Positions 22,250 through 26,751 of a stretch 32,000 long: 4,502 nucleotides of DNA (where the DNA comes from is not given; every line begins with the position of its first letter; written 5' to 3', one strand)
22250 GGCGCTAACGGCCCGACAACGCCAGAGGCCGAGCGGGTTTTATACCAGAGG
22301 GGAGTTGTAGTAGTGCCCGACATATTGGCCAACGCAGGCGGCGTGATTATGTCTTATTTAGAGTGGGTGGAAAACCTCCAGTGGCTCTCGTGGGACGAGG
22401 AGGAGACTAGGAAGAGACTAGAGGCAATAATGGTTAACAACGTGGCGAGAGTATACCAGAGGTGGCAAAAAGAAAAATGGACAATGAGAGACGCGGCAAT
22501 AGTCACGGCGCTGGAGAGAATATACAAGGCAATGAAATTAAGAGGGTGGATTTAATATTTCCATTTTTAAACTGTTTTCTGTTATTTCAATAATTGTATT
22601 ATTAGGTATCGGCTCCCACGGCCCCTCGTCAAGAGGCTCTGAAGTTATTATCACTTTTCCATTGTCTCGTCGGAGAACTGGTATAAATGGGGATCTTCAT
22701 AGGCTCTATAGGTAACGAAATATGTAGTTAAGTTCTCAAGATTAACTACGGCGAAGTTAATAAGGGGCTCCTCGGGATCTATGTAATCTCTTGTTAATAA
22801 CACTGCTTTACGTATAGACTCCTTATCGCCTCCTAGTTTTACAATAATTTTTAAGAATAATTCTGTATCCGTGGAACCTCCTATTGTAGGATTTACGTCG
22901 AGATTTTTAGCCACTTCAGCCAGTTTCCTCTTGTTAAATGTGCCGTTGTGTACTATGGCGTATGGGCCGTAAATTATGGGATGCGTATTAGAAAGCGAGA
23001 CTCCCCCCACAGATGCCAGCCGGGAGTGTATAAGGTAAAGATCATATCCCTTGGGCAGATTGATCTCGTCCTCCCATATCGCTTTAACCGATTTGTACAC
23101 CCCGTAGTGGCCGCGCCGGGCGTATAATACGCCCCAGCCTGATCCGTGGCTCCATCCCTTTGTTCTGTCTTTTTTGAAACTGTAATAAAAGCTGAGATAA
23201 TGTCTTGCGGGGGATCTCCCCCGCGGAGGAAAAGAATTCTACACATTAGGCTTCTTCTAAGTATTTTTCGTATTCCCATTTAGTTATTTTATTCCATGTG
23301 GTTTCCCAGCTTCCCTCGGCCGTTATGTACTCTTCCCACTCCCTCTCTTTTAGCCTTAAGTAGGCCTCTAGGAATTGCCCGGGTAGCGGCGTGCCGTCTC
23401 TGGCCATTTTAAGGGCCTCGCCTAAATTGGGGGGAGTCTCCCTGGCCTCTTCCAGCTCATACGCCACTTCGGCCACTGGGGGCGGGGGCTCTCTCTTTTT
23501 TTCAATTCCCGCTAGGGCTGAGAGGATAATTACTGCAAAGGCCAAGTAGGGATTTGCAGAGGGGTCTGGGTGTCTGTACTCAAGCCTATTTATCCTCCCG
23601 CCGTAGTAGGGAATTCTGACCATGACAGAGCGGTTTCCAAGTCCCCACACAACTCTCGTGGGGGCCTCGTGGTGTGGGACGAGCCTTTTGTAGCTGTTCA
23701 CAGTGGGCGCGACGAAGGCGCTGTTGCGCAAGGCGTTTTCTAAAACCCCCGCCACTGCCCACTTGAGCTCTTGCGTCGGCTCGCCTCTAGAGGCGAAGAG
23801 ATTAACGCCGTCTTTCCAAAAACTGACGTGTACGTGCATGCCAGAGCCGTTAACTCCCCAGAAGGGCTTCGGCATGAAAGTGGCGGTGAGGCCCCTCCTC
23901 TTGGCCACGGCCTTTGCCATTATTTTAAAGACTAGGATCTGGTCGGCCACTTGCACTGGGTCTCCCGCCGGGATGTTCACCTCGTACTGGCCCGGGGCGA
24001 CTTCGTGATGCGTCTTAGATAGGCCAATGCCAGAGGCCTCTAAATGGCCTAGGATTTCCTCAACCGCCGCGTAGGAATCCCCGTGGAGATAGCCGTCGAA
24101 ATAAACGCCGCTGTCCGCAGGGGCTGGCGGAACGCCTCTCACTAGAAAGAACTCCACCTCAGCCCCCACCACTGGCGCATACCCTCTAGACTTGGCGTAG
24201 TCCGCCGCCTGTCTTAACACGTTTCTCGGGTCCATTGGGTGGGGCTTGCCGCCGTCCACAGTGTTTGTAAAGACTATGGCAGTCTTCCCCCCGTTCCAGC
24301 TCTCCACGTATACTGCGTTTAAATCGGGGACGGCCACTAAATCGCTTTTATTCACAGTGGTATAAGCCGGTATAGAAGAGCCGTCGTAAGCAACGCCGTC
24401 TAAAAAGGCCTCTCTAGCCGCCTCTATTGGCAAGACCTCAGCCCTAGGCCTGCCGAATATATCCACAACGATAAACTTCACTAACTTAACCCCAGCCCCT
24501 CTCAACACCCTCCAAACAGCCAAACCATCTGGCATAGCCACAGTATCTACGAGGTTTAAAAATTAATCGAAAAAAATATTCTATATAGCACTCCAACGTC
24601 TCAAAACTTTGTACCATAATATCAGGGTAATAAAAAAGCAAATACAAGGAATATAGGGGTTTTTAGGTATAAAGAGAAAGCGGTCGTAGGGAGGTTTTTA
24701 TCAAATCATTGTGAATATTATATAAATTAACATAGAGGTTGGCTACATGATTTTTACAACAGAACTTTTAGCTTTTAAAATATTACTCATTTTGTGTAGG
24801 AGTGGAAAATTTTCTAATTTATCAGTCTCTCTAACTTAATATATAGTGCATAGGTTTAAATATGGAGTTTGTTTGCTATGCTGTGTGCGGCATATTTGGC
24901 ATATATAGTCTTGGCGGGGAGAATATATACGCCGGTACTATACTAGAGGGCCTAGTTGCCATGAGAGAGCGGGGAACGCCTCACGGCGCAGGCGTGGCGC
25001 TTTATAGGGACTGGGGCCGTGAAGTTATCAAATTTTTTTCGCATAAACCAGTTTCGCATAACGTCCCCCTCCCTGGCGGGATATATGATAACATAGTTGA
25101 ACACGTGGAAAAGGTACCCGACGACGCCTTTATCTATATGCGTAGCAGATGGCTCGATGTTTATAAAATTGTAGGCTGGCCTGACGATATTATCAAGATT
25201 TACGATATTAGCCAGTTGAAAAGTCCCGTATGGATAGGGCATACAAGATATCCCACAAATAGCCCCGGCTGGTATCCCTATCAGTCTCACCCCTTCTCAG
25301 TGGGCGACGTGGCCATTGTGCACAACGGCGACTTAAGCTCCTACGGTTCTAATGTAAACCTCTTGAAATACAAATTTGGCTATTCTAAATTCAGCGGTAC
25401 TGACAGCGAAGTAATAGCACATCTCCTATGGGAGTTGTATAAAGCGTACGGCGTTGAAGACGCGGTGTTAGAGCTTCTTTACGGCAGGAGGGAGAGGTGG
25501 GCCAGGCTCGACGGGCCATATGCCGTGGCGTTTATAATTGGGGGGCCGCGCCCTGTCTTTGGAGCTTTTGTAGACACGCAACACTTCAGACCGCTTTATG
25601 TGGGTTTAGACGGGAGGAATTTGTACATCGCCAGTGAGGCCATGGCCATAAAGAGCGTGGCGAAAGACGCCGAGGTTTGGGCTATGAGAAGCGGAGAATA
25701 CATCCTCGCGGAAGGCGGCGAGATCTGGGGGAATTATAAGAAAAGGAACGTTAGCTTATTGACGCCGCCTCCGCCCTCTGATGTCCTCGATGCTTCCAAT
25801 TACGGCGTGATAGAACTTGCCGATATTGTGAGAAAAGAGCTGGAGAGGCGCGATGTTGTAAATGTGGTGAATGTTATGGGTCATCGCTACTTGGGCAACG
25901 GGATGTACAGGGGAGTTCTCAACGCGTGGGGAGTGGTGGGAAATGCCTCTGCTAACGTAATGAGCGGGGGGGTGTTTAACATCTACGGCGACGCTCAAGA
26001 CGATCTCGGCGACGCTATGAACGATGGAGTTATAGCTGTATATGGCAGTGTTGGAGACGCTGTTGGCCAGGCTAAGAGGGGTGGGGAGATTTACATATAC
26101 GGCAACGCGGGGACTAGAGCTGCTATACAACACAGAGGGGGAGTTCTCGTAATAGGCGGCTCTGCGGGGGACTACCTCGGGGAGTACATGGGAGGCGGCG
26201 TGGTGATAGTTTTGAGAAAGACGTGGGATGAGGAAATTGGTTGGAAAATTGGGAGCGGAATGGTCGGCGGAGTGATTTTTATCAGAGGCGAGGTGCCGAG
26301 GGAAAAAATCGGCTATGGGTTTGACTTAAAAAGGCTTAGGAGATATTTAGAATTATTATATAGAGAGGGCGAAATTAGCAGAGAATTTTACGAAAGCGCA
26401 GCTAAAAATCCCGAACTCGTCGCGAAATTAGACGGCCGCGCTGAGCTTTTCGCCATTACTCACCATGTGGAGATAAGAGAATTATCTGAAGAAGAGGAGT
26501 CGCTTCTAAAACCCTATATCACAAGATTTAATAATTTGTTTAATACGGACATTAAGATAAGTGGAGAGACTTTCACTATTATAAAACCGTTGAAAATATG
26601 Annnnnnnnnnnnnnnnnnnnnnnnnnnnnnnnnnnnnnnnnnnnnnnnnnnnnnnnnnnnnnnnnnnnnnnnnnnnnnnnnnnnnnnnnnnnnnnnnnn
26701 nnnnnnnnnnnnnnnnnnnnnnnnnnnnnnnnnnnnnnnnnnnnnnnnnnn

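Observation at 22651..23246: Amidotransferase gene coupled to glnA is split exactly at an A-AAA-AAG -1 slippery heptamer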

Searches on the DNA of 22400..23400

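Call 57: search_rna_families(source=window, start=22400, end=23400, threshold=evalue, max_evalue=1)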
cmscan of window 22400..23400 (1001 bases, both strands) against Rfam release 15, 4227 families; matches with E-value up to 1: 0.
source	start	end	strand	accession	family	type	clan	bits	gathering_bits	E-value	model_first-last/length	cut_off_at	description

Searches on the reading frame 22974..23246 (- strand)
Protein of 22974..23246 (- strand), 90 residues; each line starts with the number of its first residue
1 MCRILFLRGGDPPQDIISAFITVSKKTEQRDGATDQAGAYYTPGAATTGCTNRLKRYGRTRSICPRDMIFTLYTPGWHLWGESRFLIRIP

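Call 35: find_encoding_contigs(protein=window:22974-23246:-, flank=1500, max_places=10)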
Protein window:22974-23246:- (90 aa): no gene with exactly this product is on record in the collection.

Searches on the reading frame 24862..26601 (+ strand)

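Call 38: search_protein_families(library=pfam, proteins=[window:24862-26601:+], max_evalue=0.001)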
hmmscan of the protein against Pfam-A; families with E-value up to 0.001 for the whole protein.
window:24862-26601:+ (579 aa): 3 families
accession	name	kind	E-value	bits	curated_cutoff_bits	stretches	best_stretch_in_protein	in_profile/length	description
PF01493.24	GXGXG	-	5.5e-20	72.2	32.5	1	334-476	13-164/190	GXGXG motif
PF13522.11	GATase_6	-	1.3e-07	32.2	27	1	122-259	11-130/130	Glutamine amidotransferase domain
PF13537.11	GATase_7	-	6.9e-06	26.5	25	1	146-264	17-122/123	Glutamine amidotransferase domain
